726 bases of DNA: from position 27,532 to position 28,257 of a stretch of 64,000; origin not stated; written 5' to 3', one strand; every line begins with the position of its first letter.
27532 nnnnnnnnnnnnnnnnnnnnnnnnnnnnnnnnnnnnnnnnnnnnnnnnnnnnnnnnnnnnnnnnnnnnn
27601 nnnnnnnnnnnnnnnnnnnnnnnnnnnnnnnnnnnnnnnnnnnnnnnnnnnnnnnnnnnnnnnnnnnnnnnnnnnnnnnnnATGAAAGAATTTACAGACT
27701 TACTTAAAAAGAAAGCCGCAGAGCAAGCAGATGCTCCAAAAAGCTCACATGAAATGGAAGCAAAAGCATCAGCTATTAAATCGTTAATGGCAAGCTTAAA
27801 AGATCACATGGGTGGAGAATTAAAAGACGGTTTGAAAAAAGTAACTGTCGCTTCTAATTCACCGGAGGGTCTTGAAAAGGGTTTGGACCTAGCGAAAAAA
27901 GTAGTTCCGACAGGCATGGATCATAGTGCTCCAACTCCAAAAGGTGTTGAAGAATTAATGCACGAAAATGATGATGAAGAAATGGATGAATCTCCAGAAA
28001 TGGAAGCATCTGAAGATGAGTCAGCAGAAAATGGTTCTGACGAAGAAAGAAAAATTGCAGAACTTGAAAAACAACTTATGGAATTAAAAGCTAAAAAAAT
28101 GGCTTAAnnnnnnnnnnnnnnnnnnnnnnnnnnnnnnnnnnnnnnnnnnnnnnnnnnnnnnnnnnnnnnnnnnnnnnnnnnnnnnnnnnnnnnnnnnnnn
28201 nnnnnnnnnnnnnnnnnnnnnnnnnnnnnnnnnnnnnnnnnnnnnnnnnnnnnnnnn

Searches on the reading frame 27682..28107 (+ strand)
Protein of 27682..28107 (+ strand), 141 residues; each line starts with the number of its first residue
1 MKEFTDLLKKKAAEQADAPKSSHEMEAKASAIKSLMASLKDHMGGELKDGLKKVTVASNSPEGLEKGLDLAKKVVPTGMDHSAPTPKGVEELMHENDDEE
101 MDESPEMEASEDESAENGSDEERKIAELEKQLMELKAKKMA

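Call 52: find_encoding_contigs(protein=window:27682-28107:+, flank=10000, max_places=1)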
Protein window:27682-28107:+ (141 aa): 3 contigs read that carry it; 1 place shown.
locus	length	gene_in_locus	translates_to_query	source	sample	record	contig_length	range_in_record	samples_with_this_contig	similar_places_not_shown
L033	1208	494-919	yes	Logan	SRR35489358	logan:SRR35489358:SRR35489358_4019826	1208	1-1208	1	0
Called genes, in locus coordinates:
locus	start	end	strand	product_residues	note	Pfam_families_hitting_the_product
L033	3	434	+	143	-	?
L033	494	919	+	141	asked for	-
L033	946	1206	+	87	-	?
